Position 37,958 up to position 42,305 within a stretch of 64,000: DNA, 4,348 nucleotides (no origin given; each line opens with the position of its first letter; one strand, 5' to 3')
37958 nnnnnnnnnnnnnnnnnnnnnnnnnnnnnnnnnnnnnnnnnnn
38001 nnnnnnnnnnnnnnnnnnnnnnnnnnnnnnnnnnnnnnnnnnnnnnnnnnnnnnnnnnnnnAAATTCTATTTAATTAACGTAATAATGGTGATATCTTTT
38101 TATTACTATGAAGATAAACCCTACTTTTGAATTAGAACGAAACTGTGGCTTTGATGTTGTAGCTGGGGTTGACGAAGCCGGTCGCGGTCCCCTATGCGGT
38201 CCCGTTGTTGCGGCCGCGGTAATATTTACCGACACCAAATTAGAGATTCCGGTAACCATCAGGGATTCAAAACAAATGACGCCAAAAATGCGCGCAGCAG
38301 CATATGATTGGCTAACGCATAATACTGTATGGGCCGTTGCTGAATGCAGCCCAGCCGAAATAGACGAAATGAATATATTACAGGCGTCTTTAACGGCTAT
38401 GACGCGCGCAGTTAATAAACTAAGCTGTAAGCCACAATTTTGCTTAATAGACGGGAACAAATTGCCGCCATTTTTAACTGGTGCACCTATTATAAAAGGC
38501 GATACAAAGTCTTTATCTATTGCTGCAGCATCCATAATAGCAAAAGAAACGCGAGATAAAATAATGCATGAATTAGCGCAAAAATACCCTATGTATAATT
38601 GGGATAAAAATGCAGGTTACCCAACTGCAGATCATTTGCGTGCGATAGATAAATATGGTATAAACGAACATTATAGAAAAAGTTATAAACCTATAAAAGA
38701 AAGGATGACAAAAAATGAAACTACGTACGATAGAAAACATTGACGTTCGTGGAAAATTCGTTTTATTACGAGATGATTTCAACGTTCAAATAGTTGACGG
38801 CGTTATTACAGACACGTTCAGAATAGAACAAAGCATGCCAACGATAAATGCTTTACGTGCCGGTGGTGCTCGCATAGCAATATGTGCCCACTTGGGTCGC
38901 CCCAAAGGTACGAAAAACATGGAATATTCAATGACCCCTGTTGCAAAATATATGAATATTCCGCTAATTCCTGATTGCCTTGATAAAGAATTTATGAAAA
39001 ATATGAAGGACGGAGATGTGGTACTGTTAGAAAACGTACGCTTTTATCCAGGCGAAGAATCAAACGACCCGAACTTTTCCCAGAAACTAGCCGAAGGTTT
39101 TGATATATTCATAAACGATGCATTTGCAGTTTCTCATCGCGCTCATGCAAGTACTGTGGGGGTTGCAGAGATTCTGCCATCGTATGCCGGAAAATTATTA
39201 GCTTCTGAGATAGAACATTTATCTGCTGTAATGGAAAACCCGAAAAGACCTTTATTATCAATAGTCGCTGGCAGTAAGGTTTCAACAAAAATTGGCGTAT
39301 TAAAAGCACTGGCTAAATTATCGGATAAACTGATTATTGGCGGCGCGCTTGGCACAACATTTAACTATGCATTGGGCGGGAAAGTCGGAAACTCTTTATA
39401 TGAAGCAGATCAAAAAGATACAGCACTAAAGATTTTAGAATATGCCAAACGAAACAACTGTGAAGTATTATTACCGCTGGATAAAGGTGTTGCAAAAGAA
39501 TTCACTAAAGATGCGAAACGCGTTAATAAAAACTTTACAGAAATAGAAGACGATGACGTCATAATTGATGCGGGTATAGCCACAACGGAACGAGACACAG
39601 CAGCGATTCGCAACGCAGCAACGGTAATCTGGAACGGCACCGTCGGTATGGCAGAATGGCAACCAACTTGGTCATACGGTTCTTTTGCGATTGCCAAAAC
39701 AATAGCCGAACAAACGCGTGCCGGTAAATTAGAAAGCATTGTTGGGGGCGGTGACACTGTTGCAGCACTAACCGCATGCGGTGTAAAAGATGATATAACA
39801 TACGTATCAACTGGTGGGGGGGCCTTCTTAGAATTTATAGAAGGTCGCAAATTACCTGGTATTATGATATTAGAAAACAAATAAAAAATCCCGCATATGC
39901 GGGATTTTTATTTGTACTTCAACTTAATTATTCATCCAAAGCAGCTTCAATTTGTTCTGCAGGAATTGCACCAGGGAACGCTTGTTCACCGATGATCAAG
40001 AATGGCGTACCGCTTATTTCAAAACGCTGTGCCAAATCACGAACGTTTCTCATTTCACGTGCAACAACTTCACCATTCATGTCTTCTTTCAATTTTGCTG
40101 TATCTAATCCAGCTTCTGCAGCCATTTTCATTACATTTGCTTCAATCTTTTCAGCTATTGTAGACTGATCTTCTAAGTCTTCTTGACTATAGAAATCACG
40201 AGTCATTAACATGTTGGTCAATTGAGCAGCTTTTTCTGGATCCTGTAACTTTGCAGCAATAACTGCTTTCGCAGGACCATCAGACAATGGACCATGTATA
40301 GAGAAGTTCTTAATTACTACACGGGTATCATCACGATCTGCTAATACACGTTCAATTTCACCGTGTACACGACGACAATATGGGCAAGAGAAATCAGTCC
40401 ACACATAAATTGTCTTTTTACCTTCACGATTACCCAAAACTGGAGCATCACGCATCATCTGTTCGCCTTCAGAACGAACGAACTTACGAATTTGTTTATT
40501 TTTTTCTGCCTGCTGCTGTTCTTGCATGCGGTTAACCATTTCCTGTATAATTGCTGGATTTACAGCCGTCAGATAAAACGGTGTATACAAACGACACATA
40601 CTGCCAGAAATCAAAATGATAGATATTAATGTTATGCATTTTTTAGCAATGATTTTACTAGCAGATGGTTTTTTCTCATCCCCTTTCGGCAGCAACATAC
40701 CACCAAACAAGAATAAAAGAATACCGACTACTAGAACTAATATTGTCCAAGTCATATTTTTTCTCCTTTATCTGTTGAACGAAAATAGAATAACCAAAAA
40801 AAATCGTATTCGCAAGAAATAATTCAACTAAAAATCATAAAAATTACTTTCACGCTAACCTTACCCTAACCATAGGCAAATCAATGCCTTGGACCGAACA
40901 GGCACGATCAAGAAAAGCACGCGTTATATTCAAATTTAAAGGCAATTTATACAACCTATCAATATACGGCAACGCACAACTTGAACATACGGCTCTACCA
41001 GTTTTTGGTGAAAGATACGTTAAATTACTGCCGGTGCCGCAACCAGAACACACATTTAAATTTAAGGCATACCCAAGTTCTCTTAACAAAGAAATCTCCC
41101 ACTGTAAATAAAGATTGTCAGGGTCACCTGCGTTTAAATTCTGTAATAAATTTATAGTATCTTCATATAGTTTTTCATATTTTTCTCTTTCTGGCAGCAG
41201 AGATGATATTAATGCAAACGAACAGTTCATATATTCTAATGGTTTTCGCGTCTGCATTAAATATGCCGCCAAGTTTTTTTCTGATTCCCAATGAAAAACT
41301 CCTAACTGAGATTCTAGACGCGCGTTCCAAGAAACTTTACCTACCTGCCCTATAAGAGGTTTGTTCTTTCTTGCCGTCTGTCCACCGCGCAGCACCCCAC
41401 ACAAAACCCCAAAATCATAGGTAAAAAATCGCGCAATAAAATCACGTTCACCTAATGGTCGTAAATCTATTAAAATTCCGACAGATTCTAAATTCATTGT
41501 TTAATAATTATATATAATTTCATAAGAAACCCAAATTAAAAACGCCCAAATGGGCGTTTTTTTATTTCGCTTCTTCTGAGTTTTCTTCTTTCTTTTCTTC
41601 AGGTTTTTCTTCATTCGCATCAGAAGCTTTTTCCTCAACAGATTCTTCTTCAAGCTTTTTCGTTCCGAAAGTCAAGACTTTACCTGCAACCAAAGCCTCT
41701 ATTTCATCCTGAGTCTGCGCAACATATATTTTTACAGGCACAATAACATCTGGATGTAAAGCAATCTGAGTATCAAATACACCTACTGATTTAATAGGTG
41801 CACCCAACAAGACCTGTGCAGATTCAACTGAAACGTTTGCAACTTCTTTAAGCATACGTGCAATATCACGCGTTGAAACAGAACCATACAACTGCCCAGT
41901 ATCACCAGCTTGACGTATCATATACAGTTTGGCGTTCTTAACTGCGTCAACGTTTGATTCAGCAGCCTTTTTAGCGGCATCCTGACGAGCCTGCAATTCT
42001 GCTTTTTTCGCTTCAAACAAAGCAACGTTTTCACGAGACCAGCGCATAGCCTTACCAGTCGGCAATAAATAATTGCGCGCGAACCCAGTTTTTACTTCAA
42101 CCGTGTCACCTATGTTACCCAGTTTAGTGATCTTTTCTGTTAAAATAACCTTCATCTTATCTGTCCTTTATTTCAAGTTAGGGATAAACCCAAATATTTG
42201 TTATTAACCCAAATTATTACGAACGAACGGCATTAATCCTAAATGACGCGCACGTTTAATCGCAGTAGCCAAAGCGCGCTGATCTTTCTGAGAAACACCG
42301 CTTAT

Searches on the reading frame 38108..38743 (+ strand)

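Call 45: search_protein_families(library=pfam, proteins=[window:38108-38743:+], max_evalue=0.001)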
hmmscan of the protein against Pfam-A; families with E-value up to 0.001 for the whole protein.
window:38108-38743:+ (211 aa): 1 family
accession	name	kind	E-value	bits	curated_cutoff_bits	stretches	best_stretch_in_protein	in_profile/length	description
PF01351.25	RNase_HII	-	2.4e-35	122.7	25.8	1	19-194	1-197/199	Ribonuclease HII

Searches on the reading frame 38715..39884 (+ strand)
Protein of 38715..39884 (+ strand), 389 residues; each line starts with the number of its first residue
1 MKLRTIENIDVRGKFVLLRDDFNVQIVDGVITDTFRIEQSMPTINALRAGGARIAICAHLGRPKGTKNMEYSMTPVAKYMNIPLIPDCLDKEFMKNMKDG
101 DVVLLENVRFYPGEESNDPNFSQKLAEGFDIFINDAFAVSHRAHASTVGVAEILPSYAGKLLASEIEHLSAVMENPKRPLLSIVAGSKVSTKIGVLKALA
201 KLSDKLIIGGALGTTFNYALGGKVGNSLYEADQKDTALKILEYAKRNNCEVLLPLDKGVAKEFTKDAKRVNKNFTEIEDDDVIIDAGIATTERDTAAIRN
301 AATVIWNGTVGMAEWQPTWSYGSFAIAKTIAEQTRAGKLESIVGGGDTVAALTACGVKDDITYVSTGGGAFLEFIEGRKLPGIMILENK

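Call 45: search_protein_families(library=pfam, proteins=[window:38715-39884:+], max_evalue=0.001)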
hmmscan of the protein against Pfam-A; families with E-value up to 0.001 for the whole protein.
window:38715-39884:+ (389 aa): 1 family
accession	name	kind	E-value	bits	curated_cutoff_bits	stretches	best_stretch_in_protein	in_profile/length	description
PF00162.24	PGK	-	2.6e-124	415.5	27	1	6-378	1-379/379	Phosphoglycerate kinase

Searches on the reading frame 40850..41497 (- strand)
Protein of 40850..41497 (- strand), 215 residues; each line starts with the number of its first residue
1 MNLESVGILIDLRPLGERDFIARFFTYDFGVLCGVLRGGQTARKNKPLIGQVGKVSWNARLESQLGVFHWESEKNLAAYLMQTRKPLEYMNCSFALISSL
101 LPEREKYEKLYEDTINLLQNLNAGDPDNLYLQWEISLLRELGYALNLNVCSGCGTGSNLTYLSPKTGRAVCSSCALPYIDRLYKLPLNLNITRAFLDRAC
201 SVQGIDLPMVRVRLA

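Call 45: search_protein_families(library=pfam, proteins=[window:40850-41497:-], max_evalue=0.001)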
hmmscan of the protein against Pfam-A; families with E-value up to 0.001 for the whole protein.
window:40850-41497:- (215 aa): 2 families
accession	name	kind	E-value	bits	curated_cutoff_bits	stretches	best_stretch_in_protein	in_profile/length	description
PF02565.21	RecO_C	-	6.7e-18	65.4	22.1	1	95-177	15-98/157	Recombination protein O C terminal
PF11967.14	RecO_N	-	1.5e-06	28.6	27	1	1-67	1-70/80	Recombination protein O N terminal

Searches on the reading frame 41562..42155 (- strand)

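Call 13: search_protein_families(library=pfam, proteins=[window:41562-42155:-], max_evalue=0.01)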
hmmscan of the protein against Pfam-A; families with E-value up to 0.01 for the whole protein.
window:41562-42155:- (197 aa): 2 families
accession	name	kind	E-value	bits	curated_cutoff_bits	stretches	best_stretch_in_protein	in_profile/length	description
PF01281.25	Ribosomal_L9_N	-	1.7e-19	69.5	20.7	1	1-46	1-46/47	Ribosomal protein L9, N-terminal domain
PF03948.19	Ribosomal_L9_C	-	3.7e-18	66.2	23.2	1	65-146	3-85/86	Ribosomal protein L9, C-terminal domain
